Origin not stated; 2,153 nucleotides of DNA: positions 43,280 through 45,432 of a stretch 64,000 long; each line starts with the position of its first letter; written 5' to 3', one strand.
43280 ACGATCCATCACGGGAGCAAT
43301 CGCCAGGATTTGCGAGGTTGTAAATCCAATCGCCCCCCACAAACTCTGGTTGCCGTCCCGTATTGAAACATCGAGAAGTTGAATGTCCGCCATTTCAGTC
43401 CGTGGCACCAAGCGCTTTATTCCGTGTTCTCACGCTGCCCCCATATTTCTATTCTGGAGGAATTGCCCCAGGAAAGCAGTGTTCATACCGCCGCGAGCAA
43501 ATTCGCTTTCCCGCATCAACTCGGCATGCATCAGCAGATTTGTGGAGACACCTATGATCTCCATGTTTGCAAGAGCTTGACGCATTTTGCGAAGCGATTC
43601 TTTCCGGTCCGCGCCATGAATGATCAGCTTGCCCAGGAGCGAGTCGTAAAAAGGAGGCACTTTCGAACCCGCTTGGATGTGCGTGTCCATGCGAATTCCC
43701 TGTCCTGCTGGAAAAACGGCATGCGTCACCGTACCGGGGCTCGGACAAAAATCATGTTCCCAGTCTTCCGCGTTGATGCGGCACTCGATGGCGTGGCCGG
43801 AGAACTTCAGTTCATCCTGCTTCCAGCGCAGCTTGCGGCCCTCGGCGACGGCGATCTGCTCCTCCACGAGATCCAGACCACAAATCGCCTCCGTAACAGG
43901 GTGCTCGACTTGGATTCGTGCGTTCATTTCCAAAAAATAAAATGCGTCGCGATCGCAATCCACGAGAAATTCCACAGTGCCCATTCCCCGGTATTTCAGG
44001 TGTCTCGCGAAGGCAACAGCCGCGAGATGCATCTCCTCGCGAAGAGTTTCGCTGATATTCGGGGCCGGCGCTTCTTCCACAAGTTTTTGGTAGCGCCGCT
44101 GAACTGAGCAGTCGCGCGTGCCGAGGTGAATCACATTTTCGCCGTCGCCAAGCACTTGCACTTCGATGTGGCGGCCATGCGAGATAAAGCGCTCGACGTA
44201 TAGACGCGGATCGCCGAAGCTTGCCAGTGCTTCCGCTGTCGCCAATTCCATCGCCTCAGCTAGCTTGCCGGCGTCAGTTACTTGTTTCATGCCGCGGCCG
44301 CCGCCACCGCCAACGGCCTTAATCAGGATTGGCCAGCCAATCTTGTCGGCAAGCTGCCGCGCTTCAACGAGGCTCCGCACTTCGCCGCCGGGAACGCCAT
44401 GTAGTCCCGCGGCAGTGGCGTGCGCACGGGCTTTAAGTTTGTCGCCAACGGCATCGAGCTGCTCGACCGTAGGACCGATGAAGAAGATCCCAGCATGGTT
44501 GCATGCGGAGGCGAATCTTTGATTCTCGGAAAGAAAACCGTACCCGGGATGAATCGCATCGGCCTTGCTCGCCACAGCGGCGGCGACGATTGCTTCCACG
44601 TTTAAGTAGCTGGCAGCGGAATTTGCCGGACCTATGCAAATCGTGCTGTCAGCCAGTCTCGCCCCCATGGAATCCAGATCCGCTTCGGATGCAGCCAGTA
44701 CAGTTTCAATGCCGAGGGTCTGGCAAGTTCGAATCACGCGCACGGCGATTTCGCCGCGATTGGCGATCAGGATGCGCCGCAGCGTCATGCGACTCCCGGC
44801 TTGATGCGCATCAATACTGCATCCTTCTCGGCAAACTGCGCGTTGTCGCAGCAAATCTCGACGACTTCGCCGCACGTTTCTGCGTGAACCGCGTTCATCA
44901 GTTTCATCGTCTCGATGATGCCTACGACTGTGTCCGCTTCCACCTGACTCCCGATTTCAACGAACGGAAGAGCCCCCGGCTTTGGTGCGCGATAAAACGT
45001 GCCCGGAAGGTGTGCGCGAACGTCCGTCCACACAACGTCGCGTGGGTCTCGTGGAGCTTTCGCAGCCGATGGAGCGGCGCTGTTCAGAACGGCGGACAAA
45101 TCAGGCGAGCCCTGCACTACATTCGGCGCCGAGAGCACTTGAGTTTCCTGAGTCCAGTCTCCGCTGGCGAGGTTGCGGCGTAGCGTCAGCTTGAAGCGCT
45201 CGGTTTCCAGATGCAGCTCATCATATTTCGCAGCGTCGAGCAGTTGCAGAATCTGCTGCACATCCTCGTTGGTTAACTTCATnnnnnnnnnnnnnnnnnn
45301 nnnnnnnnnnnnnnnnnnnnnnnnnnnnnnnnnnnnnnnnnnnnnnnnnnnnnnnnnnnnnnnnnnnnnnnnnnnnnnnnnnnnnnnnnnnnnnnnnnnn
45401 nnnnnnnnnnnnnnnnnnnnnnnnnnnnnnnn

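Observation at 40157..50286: Complete phosphorylate-carboxylate-cleave operon for hydroxyacetophenones (Hpe/Acv-like) in a new lineage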

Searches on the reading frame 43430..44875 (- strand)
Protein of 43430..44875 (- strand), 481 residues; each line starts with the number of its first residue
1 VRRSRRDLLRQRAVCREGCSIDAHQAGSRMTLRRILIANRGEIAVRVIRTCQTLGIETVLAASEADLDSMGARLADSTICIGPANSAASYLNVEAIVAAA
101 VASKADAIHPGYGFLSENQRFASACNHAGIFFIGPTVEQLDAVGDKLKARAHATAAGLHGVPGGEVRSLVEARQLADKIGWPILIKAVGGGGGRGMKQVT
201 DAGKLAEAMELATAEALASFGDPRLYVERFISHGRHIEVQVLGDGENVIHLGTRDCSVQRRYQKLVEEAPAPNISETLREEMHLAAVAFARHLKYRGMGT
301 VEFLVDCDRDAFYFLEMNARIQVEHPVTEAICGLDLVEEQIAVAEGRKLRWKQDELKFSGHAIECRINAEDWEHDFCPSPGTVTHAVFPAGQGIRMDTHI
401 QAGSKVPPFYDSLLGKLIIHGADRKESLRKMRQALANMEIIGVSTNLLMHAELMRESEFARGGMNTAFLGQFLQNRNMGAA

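Call 4: search_protein_families(library=pfam, proteins=[window:43430-44875:-])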
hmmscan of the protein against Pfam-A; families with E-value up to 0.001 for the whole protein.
window:43430-44875:- (481 aa): 6 families
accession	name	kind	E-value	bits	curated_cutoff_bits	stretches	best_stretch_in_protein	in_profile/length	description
PF02786.22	CPSase_L_D2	-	1.2e-65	221.4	19.8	1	145-350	1-209/211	Carbamoyl-phosphate synthase L chain, ATP binding domain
PF00289.28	Biotin_carb_N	-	9.1e-44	148.9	25.5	1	32-139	2-109/110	Biotin carboxylase, N-terminal domain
PF02785.25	Biotin_carb_C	-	5.7e-37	126.6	32.4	1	364-470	1-107/108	Biotin carboxylase C-terminal domain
PF07478.18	Dala_Dala_lig_C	-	3.5e-09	36.9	24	1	173-319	29-174/204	D-ala D-ala ligase C-terminus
PF02222.28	ATP-grasp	-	5.8e-07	29.8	27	1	166-319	16-161/179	ATP-grasp domain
PF02655.19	ATP-grasp_3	-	7.2e-05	23.4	23.2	1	181-322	32-158/160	ATP-grasp domain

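Call 5: search_protein_families(library=ncbifam, proteins=[window:43430-44875:-])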
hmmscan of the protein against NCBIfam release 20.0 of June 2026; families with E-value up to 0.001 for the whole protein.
window:43430-44875:- (481 aa): 33 families (the best 25 are shown)
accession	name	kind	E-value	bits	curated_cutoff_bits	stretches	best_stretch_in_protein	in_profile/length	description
NF006367.0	PRK08591.1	subfamily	1.1e-184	614.4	597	1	32-475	2-447/451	acetyl-CoA carboxylase biotin carboxylase subunit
NF009471.0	PRK12833.1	equivalog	5.2e-179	595.7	686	1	30-477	3-452/467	acetyl-CoA carboxylase biotin carboxylase subunit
TIGR00514.1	accC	equivalog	1.4e-172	574.6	626.5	1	32-474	2-446/449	acetyl-CoA carboxylase biotin carboxylase subunit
NF004085.0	PRK05586.1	equivalog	1.2e-166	555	723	1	32-474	2-446/448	acetyl-CoA carboxylase biotin carboxylase subunit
NF009554.0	PRK12999.1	equivalog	3.2e-164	548.5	965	1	31-470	4-453/1147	pyruvate carboxylase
NF006406.0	PRK08654.1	equivalog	3.5e-164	547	739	1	32-471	2-442/499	acetyl-CoA carboxylase biotin carboxylase subunit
NF006286.0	PRK08462.1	equivalog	3.1e-156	520.7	740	1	30-470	2-442/445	acetyl-CoA carboxylase biotin carboxylase subunit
TIGR02712.1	urea_carbox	equivalog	6.7e-151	504.4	1303.85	1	34-475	3-445/1201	urea carboxylase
NF005525.0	PRK07178.1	equivalog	1.6e-141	472.2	768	1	32-472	2-442/471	acetyl-CoA carboxylase biotin carboxylase subunit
TIGR01235.1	pyruv_carbox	equivalog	3.9e-138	461.8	1114.45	1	34-471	1-450/1143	pyruvate carboxylase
NF006287.0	PRK08463.1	equivalog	1.3e-134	449.6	775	1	32-474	2-446/479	acetyl-CoA carboxylase subunit A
TIGR01369.1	CPSaseII_lrg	equivalog_domain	8.2e-18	63.4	1027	1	119-353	643-873/1052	carbamoyl-phosphate synthase (glutamine-hydrolyzing) large subunit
NF003671.0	PRK05294.1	equivalog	8.9e-16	56.7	599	1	120-352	641-869/1058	carbamoyl-phosphate synthase large subunit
TIGR01205.1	D_ala_D_alaTIGR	subfamily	5.6e-12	45.3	245.65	1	117-319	78-285/318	D-alanine--D-alanine ligase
NF002378.0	PRK01372.1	subfamily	1.3e-11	43.8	243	1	145-319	100-269/305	D-alanine--D-alanine ligase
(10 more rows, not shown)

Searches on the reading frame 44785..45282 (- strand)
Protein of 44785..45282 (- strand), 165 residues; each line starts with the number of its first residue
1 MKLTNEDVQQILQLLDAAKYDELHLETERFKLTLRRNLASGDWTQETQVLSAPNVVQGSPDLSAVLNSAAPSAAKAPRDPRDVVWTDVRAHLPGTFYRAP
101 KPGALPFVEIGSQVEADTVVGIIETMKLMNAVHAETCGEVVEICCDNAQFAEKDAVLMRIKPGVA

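Call 4: search_protein_families(library=pfam, proteins=[window:44785-45282:-])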
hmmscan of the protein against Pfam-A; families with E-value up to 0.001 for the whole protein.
window:44785-45282:- (165 aa): 1 family
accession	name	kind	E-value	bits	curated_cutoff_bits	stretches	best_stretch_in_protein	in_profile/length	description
PF00364.28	Biotin_lipoyl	-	7.6e-12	45.3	22.1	1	88-160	3-73/73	Biotin-requiring enzyme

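Call 5: search_protein_families(library=ncbifam, proteins=[window:44785-45282:-])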
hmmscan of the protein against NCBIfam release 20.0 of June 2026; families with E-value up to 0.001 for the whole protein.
window:44785-45282:- (165 aa): 8 families
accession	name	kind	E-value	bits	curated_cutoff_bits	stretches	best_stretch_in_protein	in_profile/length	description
TIGR00531.1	BCCP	equivalog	1.1e-30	107.2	115.2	1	7-161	5-155/156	acetyl-CoA carboxylase biotin carboxyl carrier protein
NF005457.0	PRK07051.1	equivalog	7.2e-21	74.1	87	1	87-161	5-79/80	acetyl-CoA carboxylase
NF006761.0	PRK09282.1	domain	2.6e-13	49.3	402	1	54-161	491-590/591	pyruvate carboxylase subunit B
NF006079.0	PRK08225.1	equivalog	5.1e-06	26.4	95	1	108-160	17-69/70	acetyl-CoA carboxylase biotin carboxyl carrier protein subunit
TIGR02712.1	urea_carbox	equivalog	0.00021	19.1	1303.85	1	88-158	1135-1198/1201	urea carboxylase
NF005117.0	PRK06549.1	equivalog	0.00037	21.1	159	1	92-159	59-128/130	acetyl-CoA carboxylase biotin carboxyl carrier protein subunit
TIGR01108.1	oadA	equivalog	0.00052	18.6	756.5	1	54-157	484-582/582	sodium-extruding oxaloacetate decarboxylase subunit alpha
NF009554.0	PRK12999.1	equivalog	0.00056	17.8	965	1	99-161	1082-1146/1147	pyruvate carboxylase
